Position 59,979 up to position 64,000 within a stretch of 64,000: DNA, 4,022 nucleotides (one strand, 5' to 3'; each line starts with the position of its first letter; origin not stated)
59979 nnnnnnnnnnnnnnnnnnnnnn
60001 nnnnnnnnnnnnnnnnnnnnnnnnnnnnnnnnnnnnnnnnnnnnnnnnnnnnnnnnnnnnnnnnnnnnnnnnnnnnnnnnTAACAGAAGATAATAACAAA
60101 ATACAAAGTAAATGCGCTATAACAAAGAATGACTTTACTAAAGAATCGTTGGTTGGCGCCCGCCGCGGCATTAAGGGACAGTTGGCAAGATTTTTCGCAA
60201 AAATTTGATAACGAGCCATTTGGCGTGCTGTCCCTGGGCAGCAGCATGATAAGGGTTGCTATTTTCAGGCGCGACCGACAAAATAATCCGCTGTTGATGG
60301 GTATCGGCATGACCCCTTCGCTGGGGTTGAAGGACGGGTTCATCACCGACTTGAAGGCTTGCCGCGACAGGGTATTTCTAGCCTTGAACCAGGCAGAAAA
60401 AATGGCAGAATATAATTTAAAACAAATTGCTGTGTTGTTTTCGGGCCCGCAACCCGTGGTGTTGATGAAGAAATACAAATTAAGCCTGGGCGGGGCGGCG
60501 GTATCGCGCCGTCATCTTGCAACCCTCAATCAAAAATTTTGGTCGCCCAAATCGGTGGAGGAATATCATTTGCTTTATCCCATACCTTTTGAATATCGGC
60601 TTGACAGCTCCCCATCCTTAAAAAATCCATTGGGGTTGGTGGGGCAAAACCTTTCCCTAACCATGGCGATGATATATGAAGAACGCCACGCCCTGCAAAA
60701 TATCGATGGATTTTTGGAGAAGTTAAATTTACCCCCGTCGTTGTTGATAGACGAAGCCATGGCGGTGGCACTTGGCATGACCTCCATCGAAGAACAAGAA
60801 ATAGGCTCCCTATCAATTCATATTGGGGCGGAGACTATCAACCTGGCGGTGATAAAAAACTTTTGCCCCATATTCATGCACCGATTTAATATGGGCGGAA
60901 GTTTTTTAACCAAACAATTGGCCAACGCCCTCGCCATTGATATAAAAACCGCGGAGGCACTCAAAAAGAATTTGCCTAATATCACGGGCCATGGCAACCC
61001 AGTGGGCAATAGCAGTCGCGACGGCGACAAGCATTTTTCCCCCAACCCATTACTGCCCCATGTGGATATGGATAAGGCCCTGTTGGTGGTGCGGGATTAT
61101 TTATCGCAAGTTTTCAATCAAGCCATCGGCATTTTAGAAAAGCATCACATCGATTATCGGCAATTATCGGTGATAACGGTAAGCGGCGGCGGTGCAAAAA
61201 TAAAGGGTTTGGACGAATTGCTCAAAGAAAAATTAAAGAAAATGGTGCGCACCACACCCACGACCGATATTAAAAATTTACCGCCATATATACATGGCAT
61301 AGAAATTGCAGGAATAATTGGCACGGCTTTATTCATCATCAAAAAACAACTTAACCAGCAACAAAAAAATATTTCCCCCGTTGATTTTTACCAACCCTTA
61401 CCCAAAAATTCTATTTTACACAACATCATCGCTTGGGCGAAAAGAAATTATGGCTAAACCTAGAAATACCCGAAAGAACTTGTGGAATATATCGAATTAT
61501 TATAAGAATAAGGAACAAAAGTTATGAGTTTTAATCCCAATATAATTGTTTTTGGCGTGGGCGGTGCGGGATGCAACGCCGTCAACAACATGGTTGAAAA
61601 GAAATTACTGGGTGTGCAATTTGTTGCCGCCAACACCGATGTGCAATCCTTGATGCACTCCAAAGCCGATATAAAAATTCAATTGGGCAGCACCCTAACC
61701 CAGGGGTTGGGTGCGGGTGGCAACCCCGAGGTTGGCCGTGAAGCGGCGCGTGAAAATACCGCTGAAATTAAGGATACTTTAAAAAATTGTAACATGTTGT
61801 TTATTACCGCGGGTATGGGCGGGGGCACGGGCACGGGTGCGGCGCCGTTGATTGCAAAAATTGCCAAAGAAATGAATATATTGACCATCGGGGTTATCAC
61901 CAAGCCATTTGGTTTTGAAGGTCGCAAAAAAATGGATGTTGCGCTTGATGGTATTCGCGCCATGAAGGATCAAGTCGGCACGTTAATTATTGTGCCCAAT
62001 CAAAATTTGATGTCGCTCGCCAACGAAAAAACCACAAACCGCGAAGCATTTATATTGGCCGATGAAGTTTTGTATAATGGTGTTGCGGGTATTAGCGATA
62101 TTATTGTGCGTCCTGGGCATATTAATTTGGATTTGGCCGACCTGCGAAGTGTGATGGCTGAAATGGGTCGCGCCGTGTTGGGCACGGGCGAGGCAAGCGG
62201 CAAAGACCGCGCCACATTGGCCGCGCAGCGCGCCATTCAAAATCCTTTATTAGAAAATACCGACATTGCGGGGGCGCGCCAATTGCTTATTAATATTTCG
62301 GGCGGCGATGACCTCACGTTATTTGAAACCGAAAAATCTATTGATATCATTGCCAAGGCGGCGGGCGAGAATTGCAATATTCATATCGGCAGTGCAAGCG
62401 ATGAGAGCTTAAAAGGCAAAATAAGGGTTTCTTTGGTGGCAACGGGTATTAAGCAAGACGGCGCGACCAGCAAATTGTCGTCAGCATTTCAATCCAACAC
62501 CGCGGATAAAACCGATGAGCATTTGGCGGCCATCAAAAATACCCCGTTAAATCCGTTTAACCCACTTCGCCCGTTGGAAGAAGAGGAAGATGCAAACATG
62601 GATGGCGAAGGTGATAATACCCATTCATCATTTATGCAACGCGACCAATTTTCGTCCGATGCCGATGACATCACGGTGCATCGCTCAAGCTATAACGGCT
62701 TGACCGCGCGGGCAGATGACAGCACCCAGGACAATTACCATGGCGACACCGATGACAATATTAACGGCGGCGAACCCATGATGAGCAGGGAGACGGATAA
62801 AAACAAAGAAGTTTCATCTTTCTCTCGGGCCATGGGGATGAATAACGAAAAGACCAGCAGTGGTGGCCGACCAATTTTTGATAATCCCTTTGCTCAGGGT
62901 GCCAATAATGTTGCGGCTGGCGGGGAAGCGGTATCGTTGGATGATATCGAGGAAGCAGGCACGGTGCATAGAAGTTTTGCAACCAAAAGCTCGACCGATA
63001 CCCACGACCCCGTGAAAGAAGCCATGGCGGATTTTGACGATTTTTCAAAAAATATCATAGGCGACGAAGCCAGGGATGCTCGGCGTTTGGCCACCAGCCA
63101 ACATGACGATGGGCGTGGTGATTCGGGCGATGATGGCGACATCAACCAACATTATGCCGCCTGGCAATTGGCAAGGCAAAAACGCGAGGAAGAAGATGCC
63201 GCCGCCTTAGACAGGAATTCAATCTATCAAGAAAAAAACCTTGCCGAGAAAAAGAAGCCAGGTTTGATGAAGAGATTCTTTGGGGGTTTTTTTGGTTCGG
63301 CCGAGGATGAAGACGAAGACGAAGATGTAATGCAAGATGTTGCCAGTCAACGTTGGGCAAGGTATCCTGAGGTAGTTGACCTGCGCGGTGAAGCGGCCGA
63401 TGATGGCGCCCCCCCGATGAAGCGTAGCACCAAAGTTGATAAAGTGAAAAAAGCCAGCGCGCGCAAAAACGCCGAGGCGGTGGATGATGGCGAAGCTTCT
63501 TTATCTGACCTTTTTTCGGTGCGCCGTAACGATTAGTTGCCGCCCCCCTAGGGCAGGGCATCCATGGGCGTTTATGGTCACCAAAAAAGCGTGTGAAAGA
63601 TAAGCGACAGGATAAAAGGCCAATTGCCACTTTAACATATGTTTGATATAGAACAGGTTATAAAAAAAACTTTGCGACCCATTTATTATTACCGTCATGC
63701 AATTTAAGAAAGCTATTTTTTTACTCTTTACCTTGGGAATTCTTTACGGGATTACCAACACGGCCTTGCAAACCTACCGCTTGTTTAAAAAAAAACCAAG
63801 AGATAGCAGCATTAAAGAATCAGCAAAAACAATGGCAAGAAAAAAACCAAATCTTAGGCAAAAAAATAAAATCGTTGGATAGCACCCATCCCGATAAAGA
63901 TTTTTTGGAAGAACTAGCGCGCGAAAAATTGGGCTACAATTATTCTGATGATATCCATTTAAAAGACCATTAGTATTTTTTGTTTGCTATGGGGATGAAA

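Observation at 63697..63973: Hidden ftsB/divIC-like gene downstream of ftsZ, interrupted at a second A9 tract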

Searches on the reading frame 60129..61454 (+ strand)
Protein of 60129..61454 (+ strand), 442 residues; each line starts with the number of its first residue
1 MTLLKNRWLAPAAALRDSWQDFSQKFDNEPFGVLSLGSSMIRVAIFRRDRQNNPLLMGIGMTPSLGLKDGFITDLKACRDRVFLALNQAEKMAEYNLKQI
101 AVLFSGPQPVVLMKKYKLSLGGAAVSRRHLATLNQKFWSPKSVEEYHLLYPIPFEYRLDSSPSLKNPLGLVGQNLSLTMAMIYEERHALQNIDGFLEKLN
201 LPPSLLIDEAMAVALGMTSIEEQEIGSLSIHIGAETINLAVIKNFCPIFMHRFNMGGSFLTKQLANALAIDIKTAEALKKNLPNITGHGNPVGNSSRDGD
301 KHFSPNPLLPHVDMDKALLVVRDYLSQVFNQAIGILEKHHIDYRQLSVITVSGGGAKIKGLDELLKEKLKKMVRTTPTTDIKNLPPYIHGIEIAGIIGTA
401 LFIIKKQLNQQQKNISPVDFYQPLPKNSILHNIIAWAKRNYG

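Call 8: find_encoding_contigs(protein=window:60129-61454:+, flank=10000, max_places=10)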
Protein window:60129-61454:+ (442 aa): no gene with exactly this product is on record in the collection.

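Call 43: search_protein_families(library=pfam, proteins=[window:60129-61454:+], max_evalue=0.0001)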
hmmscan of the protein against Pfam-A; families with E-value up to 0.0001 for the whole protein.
window:60129-61454:+ (442 aa): 4 families
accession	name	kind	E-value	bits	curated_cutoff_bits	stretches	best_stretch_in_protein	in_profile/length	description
PF14450.12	FtsA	-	2.2e-11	44.6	31.8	1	230-376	3-110/127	Cell division protein FtsA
PF06723.19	MreB_Mbl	-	2.6e-09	36.8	27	1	205-376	125-304/327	MreB/Mbl protein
PF11104.14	PilM_2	-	6.9e-07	29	27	0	230-281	185-236/340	Type IV pilus assembly protein PilM;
PF02491.25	SHS2_FTSA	-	6.7e-06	26.8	25.4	1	118-182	13-78/79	SHS2 domain inserted in FTSA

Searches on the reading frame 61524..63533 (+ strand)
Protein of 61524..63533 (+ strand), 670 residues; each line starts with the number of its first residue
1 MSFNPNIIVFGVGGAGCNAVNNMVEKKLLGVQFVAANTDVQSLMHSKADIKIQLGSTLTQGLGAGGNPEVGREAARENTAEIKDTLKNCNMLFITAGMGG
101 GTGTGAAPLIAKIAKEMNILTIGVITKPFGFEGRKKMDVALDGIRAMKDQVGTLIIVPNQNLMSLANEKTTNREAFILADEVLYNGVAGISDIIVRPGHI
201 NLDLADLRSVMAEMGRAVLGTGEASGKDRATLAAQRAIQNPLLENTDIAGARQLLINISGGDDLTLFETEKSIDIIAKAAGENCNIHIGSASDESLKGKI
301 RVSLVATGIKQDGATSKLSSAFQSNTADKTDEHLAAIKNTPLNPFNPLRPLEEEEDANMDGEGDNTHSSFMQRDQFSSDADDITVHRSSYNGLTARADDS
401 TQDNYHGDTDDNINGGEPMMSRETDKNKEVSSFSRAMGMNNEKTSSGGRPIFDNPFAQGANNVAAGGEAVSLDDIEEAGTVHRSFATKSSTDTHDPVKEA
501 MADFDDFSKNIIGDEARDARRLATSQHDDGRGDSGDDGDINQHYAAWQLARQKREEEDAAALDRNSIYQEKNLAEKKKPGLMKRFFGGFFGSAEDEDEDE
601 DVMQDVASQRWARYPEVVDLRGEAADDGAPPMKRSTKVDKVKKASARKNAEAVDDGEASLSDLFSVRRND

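Call 7: find_encoding_contigs(protein=window:61524-63533:+, flank=10000, max_places=10)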
Protein window:61524-63533:+ (670 aa): no gene with exactly this product is on record in the collection.
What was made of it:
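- Tried and rejected: Exact look-ups of the window's FtsZ and FtsA in the assembly collection found nothing (calls 7, 8).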

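Call 9: find_related_loci(query=window:61524-63533:+, collection=genome_contigs, flank=10000)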
Query window:61524-63533:+ (670 aa) in genome_contigs; peptide patterns used: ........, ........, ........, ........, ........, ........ (x = any residue, [..] = any of these).
600 stretches matched a pattern (row limit reached: there are more); 1 encode a relative of the query (tblastn E <= 1e-3); 1 distinct loci.
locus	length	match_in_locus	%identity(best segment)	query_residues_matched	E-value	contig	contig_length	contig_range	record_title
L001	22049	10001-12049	90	1-670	0e+0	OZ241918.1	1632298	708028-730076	MAG: Alphaproteobacteria bacterium isolate c7ebe426-2153-4c85-b078-b4d09ac0942d genome assembly, chromosome: 1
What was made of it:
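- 61524..63536 (+): ftsZ (670 aa, with a long acidic linker), the upstream neighbour. The intergenic spacer to ftsB is 160 nt. 90% identity to FtsZ of L001 (call 9).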

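Call 43: search_protein_families(library=pfam, proteins=[L001:674-2047:+, L001:2053-3135:+, L001:3131-4339:+], max_evalue=0.0001)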
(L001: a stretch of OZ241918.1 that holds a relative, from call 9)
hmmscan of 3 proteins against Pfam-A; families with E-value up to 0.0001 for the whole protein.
L001:674-2047:+ (458 aa): 3 families
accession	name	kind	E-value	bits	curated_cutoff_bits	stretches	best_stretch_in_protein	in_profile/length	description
PF08245.18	Mur_ligase_M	-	1.3e-23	84.5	24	1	121-300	1-200/200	Mur ligase middle domain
PF02875.26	Mur_ligase_C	-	9.4e-09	36.6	28.4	1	322-431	1-125/127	Mur ligase, glutamate ligase domain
PF21799.2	MurD-like_N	-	1.4e-07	32.1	27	1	11-89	1-81/88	Mur ligase MurD-like, N-terminal domain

L001:2053-3135:+ (361 aa): 1 family
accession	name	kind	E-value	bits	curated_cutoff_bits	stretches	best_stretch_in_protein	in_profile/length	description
PF01098.24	FTSW_RODA_SPOVE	-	1e-66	225.8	26.4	1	26-360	5-355/356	Cell cycle protein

L001:3131-4339:+ (403 aa): 3 families
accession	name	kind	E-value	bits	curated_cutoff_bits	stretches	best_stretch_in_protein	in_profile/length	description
PF04101.22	Glyco_tran_28_C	-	6.8e-34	117.7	22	1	210-375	1-153/166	Glycosyltransferase family 28 C-terminal domain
PF03033.26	Glyco_transf_28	-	1.5e-20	74.2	26.2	1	25-165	1-138/139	Glycosyltransferase family 28 N-terminal domain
PF13579.12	Glyco_trans_4_4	-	1.6e-05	25.7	29.7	1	39-153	7-109/158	Glycosyl transferase 4-like domain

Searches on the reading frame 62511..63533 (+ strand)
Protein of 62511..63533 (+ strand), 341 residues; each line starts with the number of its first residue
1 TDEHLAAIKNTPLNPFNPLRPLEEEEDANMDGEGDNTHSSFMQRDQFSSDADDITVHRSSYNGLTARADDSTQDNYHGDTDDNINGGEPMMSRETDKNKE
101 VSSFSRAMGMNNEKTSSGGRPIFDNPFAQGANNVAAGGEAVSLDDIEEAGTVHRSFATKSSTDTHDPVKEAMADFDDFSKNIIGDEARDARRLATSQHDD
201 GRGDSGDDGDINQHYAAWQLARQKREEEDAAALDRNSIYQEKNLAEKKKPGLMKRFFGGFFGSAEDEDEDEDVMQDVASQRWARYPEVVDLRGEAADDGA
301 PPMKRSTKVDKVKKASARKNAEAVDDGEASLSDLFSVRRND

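Call 45: find_homologous_proteins(query=window:62511-63533:+, max_evalue=1e-10)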
Query window:62511-63533:+: 5528 candidates shared short words with the query, none scored E <= 1e-10.
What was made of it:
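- Tried and rejected: A search with the lineage-specific FtsZ linker found no homologue at E <= 1e-10 (call 45).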

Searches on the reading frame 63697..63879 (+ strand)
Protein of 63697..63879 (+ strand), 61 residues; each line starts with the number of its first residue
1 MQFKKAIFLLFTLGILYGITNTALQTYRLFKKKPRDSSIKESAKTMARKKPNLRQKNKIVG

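Call 4: search_protein_families(library=pfam, proteins=[window:63697-63879:+], max_evalue=1)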
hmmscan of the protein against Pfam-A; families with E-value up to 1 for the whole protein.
seq(61 aa): 2 families
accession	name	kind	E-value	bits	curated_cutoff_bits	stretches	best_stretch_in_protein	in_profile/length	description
PF12537.13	GPHR_N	-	0.046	14.2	22.1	1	17-58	25-66/68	The Golgi pH Regulator (GPHR) Family N-terminal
PF03899.21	ATP-synt_I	-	0.054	14.4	25.1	1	3-40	21-59/99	ATP synthase I chain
